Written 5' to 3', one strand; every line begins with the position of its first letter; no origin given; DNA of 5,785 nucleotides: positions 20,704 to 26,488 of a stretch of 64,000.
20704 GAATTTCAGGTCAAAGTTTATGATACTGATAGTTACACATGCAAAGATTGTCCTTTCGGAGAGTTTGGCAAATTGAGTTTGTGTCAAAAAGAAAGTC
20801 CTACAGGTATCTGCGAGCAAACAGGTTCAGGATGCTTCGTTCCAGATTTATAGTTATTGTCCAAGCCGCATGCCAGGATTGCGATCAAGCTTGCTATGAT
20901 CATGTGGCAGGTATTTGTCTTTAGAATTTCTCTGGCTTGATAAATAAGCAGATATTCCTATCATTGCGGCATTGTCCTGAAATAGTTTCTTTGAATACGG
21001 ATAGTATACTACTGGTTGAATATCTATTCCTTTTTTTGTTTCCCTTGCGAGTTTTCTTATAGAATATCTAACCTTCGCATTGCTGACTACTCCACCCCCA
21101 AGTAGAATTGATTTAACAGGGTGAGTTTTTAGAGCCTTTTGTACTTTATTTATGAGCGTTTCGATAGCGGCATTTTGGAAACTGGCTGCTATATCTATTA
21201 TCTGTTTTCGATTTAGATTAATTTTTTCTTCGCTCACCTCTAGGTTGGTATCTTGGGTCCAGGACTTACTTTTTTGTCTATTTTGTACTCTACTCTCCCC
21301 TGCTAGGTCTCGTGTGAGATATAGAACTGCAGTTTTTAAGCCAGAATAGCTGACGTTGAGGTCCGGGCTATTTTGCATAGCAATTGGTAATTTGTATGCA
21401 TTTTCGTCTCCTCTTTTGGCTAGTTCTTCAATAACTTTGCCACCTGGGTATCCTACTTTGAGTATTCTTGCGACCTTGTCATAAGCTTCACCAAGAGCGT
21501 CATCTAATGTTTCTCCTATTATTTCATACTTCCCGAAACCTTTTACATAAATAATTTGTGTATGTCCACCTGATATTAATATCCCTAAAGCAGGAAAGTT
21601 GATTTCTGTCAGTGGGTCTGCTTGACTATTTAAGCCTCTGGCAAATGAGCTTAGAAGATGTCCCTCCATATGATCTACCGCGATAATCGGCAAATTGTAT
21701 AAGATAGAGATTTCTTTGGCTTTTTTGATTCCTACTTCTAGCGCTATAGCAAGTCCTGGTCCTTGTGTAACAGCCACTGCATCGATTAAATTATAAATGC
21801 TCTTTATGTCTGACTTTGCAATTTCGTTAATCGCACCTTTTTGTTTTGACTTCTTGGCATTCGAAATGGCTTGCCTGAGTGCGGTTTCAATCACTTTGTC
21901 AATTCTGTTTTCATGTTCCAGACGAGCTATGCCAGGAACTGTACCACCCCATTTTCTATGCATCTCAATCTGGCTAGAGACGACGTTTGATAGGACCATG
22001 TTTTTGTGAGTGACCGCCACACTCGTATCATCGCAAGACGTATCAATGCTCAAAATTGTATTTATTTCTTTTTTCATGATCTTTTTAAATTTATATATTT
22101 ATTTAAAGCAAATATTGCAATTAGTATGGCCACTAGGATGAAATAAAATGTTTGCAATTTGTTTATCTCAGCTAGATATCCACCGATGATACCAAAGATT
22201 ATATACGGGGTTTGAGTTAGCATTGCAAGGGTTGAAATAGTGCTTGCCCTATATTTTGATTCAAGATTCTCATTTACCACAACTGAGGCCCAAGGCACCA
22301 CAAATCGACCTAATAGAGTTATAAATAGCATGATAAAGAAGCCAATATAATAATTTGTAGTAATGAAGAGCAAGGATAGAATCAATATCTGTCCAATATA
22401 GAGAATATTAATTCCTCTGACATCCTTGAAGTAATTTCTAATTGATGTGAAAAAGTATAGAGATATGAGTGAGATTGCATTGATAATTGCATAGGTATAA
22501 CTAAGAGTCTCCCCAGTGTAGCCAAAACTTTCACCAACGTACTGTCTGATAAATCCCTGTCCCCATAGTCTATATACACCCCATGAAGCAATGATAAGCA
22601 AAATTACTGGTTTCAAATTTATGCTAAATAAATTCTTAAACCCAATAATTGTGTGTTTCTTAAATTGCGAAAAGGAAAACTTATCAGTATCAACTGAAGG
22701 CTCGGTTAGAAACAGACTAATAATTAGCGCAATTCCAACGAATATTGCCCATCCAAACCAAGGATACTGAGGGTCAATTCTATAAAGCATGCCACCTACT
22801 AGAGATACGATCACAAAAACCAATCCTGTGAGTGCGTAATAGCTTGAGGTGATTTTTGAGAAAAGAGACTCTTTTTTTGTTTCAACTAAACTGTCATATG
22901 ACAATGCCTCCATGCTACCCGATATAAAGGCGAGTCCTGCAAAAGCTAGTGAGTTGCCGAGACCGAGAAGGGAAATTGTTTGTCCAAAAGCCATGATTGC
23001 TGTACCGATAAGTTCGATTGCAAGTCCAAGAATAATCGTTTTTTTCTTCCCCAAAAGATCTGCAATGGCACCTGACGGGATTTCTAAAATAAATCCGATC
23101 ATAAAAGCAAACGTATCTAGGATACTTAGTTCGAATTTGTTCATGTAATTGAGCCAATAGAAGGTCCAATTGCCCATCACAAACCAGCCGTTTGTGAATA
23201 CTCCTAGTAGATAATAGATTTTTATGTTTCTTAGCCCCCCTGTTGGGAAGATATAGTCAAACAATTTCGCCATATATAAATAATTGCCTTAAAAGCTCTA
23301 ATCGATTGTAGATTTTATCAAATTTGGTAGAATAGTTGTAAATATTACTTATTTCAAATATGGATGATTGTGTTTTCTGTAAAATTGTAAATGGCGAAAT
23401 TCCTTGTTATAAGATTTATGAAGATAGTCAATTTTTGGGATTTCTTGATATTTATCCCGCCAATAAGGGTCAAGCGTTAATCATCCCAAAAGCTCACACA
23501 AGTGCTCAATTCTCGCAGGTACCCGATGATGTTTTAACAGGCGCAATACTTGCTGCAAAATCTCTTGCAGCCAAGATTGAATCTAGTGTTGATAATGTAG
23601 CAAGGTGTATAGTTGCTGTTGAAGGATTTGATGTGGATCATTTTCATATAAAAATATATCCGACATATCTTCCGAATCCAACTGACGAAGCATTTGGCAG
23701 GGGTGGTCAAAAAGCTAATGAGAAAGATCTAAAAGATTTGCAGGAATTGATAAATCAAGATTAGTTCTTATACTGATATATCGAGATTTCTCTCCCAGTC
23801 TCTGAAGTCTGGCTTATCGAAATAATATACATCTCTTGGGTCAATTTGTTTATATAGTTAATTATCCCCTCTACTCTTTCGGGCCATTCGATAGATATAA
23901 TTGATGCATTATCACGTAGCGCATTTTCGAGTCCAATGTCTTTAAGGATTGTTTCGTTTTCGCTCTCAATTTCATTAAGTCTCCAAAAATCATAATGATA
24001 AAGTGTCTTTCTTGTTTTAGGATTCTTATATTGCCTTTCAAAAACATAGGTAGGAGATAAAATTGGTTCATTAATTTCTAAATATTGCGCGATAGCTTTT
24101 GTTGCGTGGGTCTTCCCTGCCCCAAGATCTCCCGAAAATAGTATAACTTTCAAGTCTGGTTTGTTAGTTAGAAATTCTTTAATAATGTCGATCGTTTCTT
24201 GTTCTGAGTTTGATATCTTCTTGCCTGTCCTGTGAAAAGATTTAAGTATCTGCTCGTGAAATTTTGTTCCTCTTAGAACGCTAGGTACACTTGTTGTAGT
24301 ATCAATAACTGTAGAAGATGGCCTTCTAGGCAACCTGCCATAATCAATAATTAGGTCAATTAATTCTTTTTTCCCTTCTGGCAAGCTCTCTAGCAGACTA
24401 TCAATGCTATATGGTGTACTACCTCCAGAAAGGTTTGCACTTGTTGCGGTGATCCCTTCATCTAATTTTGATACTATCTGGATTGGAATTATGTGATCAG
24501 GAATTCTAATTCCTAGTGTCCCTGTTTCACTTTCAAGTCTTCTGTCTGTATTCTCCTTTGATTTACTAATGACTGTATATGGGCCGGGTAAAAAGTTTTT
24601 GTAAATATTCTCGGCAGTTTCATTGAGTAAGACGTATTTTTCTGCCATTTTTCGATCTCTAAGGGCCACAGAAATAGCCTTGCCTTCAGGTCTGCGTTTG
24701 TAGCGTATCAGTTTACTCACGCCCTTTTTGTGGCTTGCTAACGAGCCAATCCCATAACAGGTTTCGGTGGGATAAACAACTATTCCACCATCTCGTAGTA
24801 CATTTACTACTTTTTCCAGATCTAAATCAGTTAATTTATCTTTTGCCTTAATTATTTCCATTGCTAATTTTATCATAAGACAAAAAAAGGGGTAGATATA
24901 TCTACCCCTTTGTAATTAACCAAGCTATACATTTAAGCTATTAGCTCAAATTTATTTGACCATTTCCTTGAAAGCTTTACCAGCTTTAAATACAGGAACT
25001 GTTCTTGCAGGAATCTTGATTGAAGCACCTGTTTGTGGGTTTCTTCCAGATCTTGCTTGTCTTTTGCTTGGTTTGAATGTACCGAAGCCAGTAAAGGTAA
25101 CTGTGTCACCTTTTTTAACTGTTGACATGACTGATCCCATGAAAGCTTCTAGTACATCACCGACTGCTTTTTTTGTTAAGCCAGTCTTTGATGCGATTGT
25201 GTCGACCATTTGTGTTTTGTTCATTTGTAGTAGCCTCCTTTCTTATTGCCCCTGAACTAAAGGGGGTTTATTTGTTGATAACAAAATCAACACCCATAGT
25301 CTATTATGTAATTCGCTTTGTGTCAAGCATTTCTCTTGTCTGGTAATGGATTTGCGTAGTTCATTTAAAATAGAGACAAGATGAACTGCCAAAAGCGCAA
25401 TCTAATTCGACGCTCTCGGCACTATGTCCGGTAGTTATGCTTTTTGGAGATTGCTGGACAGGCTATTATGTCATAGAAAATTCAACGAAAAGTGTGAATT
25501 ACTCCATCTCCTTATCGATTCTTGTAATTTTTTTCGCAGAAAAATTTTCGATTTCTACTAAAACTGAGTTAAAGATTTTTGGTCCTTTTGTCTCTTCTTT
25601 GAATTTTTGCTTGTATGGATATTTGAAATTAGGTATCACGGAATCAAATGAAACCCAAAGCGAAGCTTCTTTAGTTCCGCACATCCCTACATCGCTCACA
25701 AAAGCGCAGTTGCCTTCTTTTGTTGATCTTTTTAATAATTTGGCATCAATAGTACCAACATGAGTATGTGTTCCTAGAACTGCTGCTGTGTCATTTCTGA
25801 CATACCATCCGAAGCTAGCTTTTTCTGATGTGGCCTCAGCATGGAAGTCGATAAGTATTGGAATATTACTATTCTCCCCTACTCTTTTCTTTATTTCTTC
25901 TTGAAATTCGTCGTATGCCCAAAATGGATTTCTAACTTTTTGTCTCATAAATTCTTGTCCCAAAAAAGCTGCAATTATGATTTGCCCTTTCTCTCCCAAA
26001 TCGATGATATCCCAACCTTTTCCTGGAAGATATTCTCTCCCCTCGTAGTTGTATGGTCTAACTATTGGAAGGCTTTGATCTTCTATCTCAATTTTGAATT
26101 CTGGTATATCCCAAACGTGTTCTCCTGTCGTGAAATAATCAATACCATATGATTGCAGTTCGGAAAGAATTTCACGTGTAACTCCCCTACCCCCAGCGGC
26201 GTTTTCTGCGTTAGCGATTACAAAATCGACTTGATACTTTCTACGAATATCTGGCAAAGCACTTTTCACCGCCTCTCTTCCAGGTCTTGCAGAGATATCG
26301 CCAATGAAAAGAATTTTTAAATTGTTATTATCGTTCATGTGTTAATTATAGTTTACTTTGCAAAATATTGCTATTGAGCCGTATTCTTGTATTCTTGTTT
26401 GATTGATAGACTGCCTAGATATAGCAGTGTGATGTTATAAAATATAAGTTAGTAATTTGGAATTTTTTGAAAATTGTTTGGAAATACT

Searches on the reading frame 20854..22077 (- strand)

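Call 90: search_protein_families(library=pfam, proteins=[window:20854-22077:-], max_evalue=0.001)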
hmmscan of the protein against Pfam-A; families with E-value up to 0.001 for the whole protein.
window:20854-22077:- (407 aa): 3 families
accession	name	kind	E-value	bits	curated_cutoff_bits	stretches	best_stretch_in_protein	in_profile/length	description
PF00814.31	TsaD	-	2.7e-68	231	24.8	1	28-374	2-263/264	tRNA N6-adenosine threonylcarbamoyltransferase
PF22521.2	HypF_C_2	-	0.00017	21.9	27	1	289-346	162-219/241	Carbamoyltransferase, Kae1-like Domain, second subdomain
PF02543.21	Carbam_trans_N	-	0.0004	20.4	24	1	170-342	187-322/346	Carbamoyltransferase N-terminus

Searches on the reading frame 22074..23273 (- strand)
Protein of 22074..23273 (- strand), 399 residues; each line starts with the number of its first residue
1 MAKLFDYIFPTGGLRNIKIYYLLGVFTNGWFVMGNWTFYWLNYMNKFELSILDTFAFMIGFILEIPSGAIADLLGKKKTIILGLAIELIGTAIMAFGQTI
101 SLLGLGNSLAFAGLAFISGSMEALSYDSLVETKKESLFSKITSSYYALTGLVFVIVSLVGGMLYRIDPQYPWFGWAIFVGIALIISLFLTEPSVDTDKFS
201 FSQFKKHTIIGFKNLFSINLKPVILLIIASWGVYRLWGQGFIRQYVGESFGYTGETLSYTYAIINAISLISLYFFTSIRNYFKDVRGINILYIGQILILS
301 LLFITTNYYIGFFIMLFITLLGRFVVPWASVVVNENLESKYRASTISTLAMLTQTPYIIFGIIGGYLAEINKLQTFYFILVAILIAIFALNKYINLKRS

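Call 90: search_protein_families(library=pfam, proteins=[window:22074-23273:-], max_evalue=0.001)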
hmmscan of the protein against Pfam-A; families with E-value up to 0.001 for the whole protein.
window:22074-23273:- (399 aa): 1 family
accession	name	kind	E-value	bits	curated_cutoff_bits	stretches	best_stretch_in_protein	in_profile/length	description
PF07690.21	MFS_1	-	3.6e-17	62.7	33.4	1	23-352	3-338/347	Major Facilitator Superfamily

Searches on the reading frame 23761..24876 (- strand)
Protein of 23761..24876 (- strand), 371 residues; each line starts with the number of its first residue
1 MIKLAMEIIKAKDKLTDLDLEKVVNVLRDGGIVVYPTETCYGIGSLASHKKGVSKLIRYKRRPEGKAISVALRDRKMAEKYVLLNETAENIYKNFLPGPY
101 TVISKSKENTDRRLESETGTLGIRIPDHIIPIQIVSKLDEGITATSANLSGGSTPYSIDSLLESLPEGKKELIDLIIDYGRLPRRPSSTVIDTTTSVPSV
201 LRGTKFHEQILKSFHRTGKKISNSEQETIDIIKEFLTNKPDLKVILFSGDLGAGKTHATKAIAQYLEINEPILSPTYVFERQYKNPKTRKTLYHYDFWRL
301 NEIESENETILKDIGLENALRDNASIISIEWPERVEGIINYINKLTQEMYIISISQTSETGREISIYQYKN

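Call 90: search_protein_families(library=pfam, proteins=[window:23761-24876:-], max_evalue=0.001)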
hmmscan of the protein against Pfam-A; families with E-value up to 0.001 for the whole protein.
window:23761-24876:- (371 aa): 2 families
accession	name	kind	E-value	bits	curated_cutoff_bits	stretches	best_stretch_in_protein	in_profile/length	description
PF01300.24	Sua5_yciO_yrdC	-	3.5e-42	144.4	25.1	1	26-202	2-176/178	Telomere recombination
PF02367.23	TsaE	-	6.6e-27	94.4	26.6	1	223-362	2-126/128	Threonylcarbamoyl adenosine biosynthesis protein TsaE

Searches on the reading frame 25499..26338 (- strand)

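Call 90: search_protein_families(library=pfam, proteins=[window:25499-26338:-], max_evalue=0.001)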
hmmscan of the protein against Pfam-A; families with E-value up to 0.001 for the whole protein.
window:25499-26338:- (279 aa): 2 families
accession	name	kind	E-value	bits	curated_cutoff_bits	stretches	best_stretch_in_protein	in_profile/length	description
PF13277.11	YmdB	-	3.4e-73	246.5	27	1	10-274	1-253/253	YmdB-like protein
PF00149.33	Metallophos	-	3e-06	28.3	21.5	1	7-194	1-190/191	Calcineurin-like phosphoesterase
